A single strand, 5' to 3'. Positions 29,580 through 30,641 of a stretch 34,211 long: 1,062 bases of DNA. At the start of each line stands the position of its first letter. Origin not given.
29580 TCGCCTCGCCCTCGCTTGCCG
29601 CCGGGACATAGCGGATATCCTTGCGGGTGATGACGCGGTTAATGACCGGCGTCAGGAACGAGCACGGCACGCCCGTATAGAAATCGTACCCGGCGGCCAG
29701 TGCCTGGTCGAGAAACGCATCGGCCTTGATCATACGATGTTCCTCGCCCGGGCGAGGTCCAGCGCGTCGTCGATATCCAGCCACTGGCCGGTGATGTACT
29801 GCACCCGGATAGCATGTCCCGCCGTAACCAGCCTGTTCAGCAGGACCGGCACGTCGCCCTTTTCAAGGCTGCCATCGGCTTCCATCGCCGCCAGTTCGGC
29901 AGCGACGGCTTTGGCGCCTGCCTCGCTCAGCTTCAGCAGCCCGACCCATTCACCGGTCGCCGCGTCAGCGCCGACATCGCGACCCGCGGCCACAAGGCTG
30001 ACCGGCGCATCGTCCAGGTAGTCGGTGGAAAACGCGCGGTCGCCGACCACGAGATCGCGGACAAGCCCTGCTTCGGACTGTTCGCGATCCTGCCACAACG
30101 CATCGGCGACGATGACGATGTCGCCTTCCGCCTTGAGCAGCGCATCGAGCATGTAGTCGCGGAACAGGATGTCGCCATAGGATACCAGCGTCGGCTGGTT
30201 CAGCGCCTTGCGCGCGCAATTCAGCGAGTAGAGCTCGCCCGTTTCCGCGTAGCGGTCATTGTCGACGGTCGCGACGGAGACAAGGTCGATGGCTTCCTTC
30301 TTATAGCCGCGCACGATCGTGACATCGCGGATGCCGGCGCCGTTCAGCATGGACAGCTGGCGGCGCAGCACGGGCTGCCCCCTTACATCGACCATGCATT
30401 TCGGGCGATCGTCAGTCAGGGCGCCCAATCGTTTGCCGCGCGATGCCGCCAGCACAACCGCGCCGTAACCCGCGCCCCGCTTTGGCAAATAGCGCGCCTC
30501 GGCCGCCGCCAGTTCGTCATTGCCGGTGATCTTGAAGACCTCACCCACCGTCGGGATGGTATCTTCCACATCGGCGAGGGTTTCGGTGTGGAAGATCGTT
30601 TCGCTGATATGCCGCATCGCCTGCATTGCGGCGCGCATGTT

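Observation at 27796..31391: Minimal pepM(-nucleotidyltransferase) / ppd / alpha-beta-fold operon: phosphonate biosynthesis with no recognisable amination, reduction or acceptor-transfer genes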

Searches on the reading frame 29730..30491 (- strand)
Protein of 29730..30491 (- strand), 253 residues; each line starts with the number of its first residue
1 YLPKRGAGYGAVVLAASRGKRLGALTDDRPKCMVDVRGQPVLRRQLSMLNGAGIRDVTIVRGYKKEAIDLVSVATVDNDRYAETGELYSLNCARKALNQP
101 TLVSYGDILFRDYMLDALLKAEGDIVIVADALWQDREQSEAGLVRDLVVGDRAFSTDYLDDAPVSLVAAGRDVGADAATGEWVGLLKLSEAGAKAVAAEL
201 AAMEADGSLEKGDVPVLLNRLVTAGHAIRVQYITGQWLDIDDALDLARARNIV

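Call 41: search_solved_structures(query=window:29730-30491:-, max_evalue=0.001, show_alignments=3)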
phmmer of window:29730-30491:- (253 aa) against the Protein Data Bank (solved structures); distinct sequences matched with E-value up to 0.001: 9.
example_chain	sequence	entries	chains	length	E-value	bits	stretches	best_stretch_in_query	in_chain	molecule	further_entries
1jyk_A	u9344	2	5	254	1.4e-13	54.3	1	10-119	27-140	CTP:phosphocholine Cytidylyltransferase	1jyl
2ggo_A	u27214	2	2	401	6.3e-09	39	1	11-112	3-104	401aa long hypothetical glucose-1-phosphate thymidylyltransferase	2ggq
5z09_A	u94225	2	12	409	8.9e-08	35.2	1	11-111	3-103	Dual sugar-1-phosphate nucleotidylyltransferase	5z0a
6pd1_A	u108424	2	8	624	5.5e-07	32.7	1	11-132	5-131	Nucleotidyl transferase/aminotransferase, class V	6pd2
8hhd_A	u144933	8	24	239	2.2e-06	30.6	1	9-71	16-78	Nucleotidyl transferase | N-acetylmuramate alpha-1-phosphate uridylyltransferase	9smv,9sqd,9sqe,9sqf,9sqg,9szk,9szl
5xhw_A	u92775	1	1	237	3.7e-06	29.9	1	6-68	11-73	Putative 6-deoxy-D-mannoheptose pathway protein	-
4y7t_A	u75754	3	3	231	1.1e-05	28.4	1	11-65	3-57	Nucleotidyl transferase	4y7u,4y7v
6jq8_A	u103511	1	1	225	1.5e-05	27.9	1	9-68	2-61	Putative 6-deoxy-D-mannoheptose pathway protein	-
1tzf_A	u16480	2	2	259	0.00014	24.7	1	11-67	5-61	Glucose-1-phosphate cytidylyltransferase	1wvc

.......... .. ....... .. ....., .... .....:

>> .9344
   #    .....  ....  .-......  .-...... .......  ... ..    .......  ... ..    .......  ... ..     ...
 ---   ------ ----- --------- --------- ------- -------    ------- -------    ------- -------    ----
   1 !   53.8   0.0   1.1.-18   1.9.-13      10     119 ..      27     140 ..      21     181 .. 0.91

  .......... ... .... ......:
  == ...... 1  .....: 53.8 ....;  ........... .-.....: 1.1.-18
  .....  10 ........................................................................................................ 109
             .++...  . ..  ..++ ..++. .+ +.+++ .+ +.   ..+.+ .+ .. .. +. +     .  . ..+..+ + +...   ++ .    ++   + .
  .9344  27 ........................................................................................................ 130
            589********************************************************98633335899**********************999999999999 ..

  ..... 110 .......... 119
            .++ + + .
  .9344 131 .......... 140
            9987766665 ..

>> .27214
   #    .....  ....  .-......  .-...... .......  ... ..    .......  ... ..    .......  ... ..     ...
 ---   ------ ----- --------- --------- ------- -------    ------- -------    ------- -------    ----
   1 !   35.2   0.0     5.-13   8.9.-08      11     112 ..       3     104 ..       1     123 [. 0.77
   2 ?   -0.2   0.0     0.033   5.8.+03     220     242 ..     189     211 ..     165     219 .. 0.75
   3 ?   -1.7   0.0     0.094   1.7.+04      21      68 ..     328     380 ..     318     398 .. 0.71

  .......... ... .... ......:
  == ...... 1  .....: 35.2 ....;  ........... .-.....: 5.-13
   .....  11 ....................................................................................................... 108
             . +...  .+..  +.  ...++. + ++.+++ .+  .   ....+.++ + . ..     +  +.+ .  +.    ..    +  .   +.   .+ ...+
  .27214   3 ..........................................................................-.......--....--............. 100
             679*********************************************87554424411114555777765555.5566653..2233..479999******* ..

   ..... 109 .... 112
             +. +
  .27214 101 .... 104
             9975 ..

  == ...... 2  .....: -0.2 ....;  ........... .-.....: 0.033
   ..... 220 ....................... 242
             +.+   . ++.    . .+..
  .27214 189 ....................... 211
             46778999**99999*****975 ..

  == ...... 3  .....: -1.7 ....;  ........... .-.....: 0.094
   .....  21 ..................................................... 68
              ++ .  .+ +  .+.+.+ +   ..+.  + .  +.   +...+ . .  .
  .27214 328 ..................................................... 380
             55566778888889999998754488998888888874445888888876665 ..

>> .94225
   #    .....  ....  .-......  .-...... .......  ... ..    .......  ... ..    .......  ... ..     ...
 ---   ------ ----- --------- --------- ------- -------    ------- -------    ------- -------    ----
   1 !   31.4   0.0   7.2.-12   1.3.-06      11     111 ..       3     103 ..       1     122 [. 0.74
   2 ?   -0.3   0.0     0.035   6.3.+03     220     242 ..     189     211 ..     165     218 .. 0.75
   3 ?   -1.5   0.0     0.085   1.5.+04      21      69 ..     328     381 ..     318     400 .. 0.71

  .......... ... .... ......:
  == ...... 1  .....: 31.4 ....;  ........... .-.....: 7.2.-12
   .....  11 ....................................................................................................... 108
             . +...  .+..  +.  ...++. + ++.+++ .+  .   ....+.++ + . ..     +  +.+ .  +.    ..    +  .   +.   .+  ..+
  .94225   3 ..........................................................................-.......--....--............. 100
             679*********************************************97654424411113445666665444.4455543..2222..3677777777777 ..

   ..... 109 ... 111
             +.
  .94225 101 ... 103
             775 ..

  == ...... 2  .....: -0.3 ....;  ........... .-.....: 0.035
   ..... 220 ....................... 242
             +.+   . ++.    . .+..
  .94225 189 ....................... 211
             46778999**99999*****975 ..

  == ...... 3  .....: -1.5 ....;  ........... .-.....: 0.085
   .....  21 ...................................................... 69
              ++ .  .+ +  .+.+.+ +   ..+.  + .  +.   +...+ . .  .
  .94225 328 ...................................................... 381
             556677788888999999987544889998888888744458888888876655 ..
